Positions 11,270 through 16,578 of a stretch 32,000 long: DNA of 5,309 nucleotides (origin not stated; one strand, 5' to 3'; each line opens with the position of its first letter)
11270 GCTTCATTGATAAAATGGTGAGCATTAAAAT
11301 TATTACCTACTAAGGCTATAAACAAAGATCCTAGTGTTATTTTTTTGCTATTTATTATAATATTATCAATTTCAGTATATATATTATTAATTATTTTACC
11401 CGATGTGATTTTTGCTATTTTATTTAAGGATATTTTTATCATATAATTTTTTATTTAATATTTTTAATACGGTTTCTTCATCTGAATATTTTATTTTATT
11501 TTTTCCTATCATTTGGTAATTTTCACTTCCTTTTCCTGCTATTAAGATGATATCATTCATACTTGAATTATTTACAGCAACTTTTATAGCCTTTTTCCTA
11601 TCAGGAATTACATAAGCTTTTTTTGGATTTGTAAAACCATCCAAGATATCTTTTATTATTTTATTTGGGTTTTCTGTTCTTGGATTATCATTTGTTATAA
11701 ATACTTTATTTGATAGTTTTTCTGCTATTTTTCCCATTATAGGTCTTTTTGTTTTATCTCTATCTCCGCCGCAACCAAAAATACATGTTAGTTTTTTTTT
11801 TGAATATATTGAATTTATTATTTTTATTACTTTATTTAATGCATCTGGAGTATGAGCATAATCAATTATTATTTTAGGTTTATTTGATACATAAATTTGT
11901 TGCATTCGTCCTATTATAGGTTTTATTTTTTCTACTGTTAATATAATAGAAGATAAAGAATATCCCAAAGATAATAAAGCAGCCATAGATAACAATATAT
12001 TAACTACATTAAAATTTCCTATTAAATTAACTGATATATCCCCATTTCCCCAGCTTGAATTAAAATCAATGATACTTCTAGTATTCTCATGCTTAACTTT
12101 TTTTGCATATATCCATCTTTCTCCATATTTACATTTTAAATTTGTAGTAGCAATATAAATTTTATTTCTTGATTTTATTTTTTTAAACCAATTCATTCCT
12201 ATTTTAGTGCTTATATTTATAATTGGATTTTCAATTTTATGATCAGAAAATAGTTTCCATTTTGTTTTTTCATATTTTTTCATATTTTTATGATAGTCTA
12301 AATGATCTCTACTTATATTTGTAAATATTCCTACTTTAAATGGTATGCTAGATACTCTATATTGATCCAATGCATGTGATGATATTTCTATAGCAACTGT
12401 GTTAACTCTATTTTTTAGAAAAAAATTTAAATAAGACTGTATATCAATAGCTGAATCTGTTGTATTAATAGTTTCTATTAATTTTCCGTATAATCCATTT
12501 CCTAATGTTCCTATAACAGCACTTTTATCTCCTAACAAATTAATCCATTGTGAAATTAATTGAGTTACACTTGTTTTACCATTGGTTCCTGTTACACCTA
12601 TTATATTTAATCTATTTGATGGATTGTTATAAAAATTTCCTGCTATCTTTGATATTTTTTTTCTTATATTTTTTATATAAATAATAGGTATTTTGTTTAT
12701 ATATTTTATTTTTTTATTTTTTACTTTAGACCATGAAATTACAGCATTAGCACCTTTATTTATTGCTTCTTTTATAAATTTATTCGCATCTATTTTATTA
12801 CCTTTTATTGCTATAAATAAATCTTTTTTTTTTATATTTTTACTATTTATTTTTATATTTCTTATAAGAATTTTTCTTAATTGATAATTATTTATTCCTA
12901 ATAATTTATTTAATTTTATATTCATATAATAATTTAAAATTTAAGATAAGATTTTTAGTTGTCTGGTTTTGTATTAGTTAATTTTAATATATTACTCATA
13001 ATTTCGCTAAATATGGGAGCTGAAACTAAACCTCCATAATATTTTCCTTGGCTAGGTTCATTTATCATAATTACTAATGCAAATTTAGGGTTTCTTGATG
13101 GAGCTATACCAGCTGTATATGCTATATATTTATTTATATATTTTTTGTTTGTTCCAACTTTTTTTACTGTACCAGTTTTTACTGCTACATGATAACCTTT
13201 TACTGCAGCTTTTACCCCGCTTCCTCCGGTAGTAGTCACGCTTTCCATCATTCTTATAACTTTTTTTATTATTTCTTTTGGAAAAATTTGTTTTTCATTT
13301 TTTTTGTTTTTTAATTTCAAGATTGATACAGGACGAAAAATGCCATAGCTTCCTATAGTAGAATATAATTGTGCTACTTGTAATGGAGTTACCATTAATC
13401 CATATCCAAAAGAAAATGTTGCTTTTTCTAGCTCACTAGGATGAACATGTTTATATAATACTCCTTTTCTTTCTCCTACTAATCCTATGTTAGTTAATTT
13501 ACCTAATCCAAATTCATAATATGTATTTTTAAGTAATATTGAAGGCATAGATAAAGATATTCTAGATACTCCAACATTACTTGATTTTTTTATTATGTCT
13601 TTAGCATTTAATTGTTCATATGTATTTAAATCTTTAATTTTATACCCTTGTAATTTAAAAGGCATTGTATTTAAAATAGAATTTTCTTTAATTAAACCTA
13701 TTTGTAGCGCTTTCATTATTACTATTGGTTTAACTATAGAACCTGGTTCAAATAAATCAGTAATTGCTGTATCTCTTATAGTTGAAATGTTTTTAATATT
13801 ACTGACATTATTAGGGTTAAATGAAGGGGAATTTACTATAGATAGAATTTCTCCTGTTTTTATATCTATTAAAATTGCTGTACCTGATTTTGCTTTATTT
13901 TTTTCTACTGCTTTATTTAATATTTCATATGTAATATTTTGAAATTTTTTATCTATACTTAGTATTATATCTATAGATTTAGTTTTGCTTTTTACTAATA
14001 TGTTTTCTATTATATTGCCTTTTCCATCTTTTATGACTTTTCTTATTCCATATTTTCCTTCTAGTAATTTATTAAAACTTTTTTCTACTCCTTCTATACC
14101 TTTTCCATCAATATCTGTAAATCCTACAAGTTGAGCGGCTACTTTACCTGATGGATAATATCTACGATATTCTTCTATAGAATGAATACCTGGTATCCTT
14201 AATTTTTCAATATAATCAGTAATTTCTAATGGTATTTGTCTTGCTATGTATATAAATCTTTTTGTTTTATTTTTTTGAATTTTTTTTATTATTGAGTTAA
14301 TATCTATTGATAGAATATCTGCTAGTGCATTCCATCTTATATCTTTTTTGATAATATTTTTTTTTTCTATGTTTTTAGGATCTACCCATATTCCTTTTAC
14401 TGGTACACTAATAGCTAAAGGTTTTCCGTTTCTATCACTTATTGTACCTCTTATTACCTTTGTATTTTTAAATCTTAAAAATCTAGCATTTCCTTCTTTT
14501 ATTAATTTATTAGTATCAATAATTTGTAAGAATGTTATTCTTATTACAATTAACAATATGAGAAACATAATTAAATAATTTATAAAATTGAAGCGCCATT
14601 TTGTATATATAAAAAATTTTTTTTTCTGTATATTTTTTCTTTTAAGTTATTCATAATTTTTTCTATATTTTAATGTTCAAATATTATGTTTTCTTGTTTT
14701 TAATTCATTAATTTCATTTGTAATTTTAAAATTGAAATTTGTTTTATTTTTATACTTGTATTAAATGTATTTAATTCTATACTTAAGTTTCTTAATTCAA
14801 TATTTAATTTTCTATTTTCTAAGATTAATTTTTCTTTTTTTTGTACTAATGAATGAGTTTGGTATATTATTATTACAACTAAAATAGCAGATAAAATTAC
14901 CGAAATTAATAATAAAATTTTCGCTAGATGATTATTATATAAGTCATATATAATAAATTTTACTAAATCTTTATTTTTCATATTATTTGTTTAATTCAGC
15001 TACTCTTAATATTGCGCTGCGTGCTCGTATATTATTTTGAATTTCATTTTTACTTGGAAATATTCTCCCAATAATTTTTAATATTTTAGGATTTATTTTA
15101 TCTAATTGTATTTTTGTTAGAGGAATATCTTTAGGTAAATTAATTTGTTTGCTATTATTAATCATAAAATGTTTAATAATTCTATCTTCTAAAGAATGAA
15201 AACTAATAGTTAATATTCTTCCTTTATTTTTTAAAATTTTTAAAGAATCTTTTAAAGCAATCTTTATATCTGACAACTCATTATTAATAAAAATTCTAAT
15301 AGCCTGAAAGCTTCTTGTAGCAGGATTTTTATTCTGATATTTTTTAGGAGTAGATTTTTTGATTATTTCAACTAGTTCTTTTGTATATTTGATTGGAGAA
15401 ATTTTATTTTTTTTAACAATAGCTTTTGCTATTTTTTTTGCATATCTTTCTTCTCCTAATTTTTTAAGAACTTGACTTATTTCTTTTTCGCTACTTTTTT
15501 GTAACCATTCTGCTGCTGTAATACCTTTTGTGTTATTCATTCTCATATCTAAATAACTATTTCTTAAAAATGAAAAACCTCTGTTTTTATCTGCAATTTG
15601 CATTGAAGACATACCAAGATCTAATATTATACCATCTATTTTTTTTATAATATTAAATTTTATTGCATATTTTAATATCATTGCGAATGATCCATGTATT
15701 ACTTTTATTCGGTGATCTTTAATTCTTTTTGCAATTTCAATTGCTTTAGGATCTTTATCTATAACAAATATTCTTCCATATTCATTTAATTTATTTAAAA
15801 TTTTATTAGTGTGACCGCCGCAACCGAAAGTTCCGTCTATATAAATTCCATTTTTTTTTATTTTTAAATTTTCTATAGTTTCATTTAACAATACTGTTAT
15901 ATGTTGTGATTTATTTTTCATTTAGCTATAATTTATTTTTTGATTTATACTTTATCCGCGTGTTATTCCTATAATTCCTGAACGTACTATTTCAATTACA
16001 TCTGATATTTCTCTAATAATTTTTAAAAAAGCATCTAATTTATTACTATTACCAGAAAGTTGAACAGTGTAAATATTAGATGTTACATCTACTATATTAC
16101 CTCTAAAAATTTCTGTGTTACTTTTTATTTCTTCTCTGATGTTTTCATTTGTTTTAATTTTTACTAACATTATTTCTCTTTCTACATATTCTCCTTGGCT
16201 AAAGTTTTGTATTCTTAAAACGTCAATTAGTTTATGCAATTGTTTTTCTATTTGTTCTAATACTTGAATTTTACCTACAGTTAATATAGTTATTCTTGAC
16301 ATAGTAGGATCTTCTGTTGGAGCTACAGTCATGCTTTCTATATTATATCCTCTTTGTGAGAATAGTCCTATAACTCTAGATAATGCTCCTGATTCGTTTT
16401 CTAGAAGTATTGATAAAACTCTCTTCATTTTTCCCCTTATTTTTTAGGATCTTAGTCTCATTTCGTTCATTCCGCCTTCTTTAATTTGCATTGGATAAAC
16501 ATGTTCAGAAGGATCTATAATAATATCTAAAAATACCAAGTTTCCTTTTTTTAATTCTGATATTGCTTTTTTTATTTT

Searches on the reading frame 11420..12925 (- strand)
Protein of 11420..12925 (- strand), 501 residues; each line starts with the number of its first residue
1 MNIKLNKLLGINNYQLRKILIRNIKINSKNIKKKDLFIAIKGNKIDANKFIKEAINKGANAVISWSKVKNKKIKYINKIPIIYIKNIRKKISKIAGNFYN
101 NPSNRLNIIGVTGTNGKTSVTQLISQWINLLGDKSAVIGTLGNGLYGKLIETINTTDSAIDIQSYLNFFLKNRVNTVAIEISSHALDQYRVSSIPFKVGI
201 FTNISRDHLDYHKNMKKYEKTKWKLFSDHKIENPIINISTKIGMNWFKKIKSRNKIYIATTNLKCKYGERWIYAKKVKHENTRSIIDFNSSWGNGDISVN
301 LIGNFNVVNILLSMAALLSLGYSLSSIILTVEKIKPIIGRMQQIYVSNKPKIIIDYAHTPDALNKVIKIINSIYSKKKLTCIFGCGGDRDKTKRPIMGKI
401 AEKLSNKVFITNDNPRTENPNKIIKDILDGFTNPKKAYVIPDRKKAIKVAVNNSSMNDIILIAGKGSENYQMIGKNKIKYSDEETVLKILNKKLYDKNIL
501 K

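Call 10: search_protein_families(library=ncbifam, proteins=[window:11420-12925:-])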
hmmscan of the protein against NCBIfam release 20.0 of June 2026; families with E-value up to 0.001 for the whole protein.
window:11420-12925:- (501 aa): 27 families (the best 25 are shown)
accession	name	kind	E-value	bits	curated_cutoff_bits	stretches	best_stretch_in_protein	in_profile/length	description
NF001123.0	PRK00139.1-1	equivalog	2.1e-185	617.1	586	1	4-492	3-491/493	UDP-N-acetylmuramoyl-L-alanyl-D-glutamate--2,6-diaminopimelate ligase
TIGR01085.1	murE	subfamily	1.7e-160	535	257.3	1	21-490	4-471/472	UDP-N-acetylmuramyl-tripeptide synthetase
NF001126.0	PRK00139.1-4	equivalog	2e-150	501.5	373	1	16-493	18-485/486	UDP-N-acetylmuramoyl-L-alanyl-D-glutamate--2,6-diaminopimelate ligase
NF008896.0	PRK11929.1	equivalog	3.9e-146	488.4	1023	1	20-494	28-502/965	bifunctional UDP-N-acetylmuramoyl-L-alanyl-D-glutamate--2,6-diaminopimelate ligase MurE/UDP-N-acetylmuramoyl-tripeptide--D-alanyl-D-alanine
NF001124.0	PRK00139.1-2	equivalog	5.7e-140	467.4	476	1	15-493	22-495/500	UDP-N-acetylmuramoyl-L-alanyl-D-glutamate--2,6-diaminopimelate ligase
NF010628.0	PRK14022.1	equivalog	5.6e-89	299.1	536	1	13-488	27-478/483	UDP-N-acetylmuramoyl-L-alanyl-D-glutamate--L-lysine ligase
NF001130.0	PRK00139.2-4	equivalog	3e-59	201.1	715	1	16-494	26-514/516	UDP-N-acetylmuramoyl-L-alanyl-D-glutamate--2,6-diaminopimelate ligase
NF001129.0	PRK00139.2-3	equivalog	8e-44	150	762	1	22-489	42-513/517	UDP-N-acetylmuramoyl-L-alanyl-D-glutamate--2,6-diaminopimelate ligase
NF001127.0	PRK00139.2-1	equivalog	3.2e-39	135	997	1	22-487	32-507/520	UDP-N-acetylmuramoyl-L-alanyl-D-glutamate--2,6-diaminopimelate ligase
NF001131.0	PRK00139.2-5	equivalog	6.8e-38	130.7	1000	1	73-477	76-469/483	UDP-N-acetylmuramoyl-L-alanyl-D-glutamate--2,6-diaminopimelate ligase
TIGR01143.1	murF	subfamily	5.2e-36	124.5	288.6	2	26-127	1-95/418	UDP-N-acetylmuramoyl-tripeptide--D-alanyl-D-alanine ligase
TIGR02068.2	cya_phycin_syn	equivalog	7.1e-30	103.7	850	1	98-465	470-849/862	cyanophycin synthetase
NF010623.0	PRK14016.1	subfamily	3.5e-27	94.9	877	1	95-469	468-855/871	cyanophycin synthetase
TIGR01087.1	murD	equivalog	1.5e-25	90.2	211.95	2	166-463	144-416/441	UDP-N-acetylmuramoyl-L-alanine--D-glutamate ligase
TIGR01082.1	murC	equivalog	1.3e-24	87.1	335.1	1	196-470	168-443/449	UDP-N-acetylmuramate--L-alanine ligase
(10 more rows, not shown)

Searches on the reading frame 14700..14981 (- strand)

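Call 10: search_protein_families(library=ncbifam, proteins=[window:14700-14981:-])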
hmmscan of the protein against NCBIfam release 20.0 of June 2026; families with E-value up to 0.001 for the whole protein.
window:14700-14981:- (93 aa): 2 families
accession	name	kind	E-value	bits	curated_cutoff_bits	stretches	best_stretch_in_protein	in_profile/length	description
NF008040.0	PRK10772.1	equivalog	1.6e-15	57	96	1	4-91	10-97/109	cell division protein FtsL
TIGR02209.1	ftsL_broad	equivalog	1.9e-08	34.1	42.45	1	22-92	6-76/85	cell division protein FtsL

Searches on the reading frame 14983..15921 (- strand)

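Call 10: search_protein_families(library=ncbifam, proteins=[window:14983-15921:-])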
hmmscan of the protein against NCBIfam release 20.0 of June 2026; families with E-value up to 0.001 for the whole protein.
window:14983-15921:- (312 aa): 2 families
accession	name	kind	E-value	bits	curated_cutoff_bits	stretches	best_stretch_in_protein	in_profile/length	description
TIGR00006.1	TIGR00006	equivalog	6.7e-107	357.5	154.3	1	3-309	3-308/310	16S rRNA (cytosine(1402)-N(4))-methyltransferase RsmH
NF053511.1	tRNA_U34_MnmM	equivalog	2.8e-05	23.8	135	1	18-103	12-97/183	tRNA 5-(aminomethyl)-2-thiouridylate-methyltransferase MnmM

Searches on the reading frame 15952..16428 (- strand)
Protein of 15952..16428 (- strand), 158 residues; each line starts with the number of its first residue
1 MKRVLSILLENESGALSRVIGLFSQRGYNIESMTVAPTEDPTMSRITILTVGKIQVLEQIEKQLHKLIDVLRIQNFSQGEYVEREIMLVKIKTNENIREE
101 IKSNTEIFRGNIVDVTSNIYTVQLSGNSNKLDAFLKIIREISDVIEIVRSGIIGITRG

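Call 10: search_protein_families(library=ncbifam, proteins=[window:15952-16428:-])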
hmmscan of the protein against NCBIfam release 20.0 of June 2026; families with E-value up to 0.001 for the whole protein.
window:15952-16428:- (158 aa): 6 families
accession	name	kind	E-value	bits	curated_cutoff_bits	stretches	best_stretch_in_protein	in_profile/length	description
NF008864.0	PRK11895.1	equivalog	1.5e-62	210.1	119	1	1-158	2-158/164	acetolactate synthase small subunit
TIGR00119.1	acolac_sm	equivalog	4.4e-60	202.2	56.9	1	1-158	1-157/158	acetolactate synthase small subunit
NF006036.0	PRK08178.1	equivalog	6e-15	55.1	128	1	4-80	16-91/102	acetolactate synthase small subunit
NF005233.0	PRK06737.1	equivalog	1.3e-08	34.8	102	1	1-74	1-74/76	ACT domain-containing protein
NF008362.0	PRK11152.1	equivalog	1.9e-06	27.7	68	1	2-75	3-75/85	acetolactate synthase 2 small subunit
NF010078.0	PRK13562.1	equivalog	3.4e-06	26.9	96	1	1-75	1-76/84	ACT domain-containing protein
